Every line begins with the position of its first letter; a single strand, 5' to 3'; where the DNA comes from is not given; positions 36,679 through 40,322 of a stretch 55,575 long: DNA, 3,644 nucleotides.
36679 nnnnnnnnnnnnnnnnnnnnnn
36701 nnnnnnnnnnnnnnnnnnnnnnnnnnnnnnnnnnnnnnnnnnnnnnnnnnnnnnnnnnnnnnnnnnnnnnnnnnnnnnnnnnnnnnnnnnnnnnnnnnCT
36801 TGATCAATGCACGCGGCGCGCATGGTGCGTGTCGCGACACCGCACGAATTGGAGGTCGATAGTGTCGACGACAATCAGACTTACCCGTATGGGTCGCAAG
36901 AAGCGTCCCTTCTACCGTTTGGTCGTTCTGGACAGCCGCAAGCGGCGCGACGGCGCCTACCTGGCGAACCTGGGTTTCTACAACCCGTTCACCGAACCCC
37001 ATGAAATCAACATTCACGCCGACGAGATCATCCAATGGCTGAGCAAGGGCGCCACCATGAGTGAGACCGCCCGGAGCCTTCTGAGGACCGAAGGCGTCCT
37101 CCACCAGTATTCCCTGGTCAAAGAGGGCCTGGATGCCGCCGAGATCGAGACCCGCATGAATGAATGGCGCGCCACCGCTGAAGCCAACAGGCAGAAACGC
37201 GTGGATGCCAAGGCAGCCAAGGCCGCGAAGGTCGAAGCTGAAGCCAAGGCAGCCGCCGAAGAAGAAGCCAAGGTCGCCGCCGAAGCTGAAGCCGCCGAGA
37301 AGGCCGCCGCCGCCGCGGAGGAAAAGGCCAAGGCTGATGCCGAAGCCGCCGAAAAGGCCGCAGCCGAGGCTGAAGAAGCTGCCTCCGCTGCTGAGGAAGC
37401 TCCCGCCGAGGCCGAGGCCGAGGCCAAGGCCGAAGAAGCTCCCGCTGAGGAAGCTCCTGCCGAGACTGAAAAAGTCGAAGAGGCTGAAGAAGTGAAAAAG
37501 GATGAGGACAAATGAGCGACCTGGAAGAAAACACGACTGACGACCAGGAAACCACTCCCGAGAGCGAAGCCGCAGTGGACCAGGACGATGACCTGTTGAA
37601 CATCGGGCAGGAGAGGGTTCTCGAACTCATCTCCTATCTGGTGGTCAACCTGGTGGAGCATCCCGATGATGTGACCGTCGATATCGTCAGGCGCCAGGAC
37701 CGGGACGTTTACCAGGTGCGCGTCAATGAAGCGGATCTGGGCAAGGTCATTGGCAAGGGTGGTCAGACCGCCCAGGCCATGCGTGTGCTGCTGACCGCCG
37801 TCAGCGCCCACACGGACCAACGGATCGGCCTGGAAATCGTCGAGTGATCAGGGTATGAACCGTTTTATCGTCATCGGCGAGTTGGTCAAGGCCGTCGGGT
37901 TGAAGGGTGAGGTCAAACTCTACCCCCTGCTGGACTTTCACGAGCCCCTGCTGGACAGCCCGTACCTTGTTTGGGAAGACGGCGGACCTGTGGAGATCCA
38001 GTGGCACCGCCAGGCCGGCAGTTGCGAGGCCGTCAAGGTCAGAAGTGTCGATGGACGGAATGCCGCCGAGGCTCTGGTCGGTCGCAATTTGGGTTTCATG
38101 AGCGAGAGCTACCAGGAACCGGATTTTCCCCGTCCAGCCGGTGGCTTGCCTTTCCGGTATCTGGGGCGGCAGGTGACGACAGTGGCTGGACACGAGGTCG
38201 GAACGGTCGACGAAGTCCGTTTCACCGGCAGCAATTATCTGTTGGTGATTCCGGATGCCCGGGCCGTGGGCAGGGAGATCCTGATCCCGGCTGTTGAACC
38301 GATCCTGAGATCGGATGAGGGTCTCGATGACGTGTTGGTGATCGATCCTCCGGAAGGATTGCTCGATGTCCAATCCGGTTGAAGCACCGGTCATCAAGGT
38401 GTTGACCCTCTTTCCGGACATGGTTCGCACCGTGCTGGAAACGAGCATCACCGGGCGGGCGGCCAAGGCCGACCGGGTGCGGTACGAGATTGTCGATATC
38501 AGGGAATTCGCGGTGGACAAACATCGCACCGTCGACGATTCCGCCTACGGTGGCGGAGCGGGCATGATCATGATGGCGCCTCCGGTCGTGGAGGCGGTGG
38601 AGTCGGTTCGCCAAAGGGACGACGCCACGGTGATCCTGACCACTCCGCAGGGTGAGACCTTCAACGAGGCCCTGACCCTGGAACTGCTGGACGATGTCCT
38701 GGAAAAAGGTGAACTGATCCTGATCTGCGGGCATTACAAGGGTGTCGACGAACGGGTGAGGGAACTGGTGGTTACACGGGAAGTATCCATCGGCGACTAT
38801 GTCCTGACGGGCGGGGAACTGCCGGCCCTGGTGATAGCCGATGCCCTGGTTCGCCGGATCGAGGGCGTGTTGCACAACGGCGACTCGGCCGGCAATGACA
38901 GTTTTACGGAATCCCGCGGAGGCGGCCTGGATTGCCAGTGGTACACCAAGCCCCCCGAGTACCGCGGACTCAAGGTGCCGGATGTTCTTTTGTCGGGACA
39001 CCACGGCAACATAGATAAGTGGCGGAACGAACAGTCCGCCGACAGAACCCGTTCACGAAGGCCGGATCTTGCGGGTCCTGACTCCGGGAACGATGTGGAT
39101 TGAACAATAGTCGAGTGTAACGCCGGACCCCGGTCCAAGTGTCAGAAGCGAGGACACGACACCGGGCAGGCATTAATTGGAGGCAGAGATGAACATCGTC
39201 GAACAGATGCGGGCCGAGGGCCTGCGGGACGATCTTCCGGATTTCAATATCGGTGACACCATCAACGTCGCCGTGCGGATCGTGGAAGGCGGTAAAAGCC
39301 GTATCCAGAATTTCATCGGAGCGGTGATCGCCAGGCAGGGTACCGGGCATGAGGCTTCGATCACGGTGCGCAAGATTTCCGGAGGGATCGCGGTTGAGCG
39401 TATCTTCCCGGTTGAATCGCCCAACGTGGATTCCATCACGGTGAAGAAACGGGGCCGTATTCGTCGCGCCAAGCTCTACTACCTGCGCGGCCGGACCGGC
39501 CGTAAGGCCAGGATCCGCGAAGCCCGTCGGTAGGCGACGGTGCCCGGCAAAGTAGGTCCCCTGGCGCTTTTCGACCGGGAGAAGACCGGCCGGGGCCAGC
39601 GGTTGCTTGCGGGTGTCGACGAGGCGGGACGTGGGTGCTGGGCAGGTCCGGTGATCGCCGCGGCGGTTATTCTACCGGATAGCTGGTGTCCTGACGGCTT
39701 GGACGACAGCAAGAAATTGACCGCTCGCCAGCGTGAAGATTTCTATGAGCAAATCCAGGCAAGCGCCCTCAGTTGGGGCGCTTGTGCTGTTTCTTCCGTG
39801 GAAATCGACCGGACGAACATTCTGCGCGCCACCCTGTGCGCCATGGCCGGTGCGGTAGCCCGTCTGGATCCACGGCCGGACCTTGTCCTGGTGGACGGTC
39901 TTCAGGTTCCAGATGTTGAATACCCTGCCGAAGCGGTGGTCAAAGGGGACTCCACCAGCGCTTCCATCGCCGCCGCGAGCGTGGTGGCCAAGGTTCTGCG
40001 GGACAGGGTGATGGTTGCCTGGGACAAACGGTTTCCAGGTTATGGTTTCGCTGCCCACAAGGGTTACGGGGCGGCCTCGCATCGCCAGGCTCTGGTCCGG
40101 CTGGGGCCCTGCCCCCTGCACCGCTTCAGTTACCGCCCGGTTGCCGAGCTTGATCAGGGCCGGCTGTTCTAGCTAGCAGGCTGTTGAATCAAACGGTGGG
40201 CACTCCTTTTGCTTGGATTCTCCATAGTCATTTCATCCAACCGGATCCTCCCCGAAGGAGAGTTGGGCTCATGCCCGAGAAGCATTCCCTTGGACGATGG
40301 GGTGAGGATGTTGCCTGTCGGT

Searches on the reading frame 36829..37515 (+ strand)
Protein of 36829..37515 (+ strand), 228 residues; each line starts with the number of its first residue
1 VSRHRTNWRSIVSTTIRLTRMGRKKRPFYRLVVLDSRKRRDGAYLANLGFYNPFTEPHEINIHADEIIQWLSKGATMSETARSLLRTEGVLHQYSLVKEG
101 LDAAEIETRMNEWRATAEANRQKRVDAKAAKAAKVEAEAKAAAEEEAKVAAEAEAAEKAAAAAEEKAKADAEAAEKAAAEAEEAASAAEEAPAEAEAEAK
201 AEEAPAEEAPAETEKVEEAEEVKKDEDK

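Call 64: search_protein_families(library=pfam, proteins=[window:36829-37515:+], max_evalue=0.01)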
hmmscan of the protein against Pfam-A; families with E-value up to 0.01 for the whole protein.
window:36829-37515:+ (228 aa): 1 family
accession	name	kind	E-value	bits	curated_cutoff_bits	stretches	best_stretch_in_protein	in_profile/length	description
PF00886.24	Ribosomal_S16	-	2.4e-22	79.1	27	1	20-78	1-62/62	Ribosomal protein S16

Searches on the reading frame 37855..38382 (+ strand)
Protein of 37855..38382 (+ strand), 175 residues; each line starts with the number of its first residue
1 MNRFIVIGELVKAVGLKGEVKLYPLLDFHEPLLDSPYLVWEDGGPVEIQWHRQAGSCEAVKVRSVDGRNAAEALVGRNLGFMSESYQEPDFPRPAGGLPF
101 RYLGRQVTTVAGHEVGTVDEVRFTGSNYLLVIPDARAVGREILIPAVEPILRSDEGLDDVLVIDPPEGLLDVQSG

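Call 64: search_protein_families(library=pfam, proteins=[window:37855-38382:+], max_evalue=0.01)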
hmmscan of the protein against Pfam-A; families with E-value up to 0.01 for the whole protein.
window:37855-38382:+ (175 aa): 3 families
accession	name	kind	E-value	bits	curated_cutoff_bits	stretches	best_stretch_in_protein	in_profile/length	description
PF01782.24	RimM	-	6.6e-12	46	23.5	1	6-79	1-78/84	RimM N-terminal domain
PF24986.1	PRC_RimM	-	1e-07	31.9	27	1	102-169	4-69/69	RimM PRC barrel domain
PF05239.21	PRC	-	0.0023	18.3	21.2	1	103-169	10-77/78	PRC-barrel domain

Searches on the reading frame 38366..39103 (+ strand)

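Call 64: search_protein_families(library=pfam, proteins=[window:38366-39103:+], max_evalue=0.01)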
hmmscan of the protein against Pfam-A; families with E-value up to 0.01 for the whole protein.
window:38366-39103:+ (245 aa): 1 family
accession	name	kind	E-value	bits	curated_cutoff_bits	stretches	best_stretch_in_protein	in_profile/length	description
PF01746.26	tRNA_m1G_MT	-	2.4e-54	184.5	27.3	1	30-233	2-195/195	tRNA (Guanine-1)-methyltransferase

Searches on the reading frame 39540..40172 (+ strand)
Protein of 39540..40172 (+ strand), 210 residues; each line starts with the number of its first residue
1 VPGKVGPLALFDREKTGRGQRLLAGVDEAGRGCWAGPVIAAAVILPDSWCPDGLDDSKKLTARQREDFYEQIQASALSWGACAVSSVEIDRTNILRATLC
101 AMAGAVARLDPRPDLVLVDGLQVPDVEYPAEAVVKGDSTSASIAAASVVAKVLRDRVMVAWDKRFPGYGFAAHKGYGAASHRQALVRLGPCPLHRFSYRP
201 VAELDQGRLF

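Call 5: search_protein_families(library=pfam, proteins=[window:39540-40172:+], max_evalue=1)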
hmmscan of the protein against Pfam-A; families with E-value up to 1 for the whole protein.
window:39540-40172:+ (210 aa): 2 families
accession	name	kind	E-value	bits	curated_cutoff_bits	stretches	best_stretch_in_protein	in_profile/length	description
PF01351.25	RNase_HII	-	2.3e-39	135.8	25.8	1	24-200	1-198/199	Ribonuclease HII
PF01413.25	C4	-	0.035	14.8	27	1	161-203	19-59/110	C-terminal tandem repeated domain in type 4 procollagen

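Call 6: search_protein_families(library=ncbifam, proteins=[window:39540-40172:+], max_evalue=1)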
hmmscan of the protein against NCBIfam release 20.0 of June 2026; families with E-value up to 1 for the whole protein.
window:39540-40172:+ (210 aa): 11 families
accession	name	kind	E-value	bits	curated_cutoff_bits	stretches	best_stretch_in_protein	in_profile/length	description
NF000594.1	PRK00015.1-1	equivalog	1.2e-71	241.3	243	1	8-203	56-250/251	ribonuclease HII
NF000595.1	PRK00015.1-3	equivalog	2.1e-70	236.6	167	1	21-203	2-186/188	ribonuclease HII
NF000596.1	PRK00015.1-4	equivalog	2.4e-66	223.1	251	1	22-204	1-183/186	ribonuclease HII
NF010538.0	PRK13926.1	equivalog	8.5e-66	222.2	285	1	11-204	12-204/213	ribonuclease HII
NF000598.1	PRK00015.2-2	equivalog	7.5e-63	211.9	273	1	11-200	10-202/203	ribonuclease HII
NF010537.0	PRK13925.1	equivalog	4.2e-61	206.1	252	1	20-201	9-195/200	ribonuclease HII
NF000600.1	PRK00015.2-4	equivalog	6.2e-57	192.6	364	1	19-202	26-211/212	ribonuclease HII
NF011119.0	PRK14550.1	equivalog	3.1e-21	76.3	350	1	24-198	3-185/204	ribonuclease HII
TIGR00729.1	TIGR00729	equivalog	1.9e-16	60.7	123.3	1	24-164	2-163/207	ribonuclease HII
NF002219.0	PRK01115.1-2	equivalog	0.035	13.5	293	1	120-152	121-153/247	DNA polymerase sliding clamp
TIGR00716.1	rnhC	equivalog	0.04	13.3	161.2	1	7-73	67-137/284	ribonuclease HIII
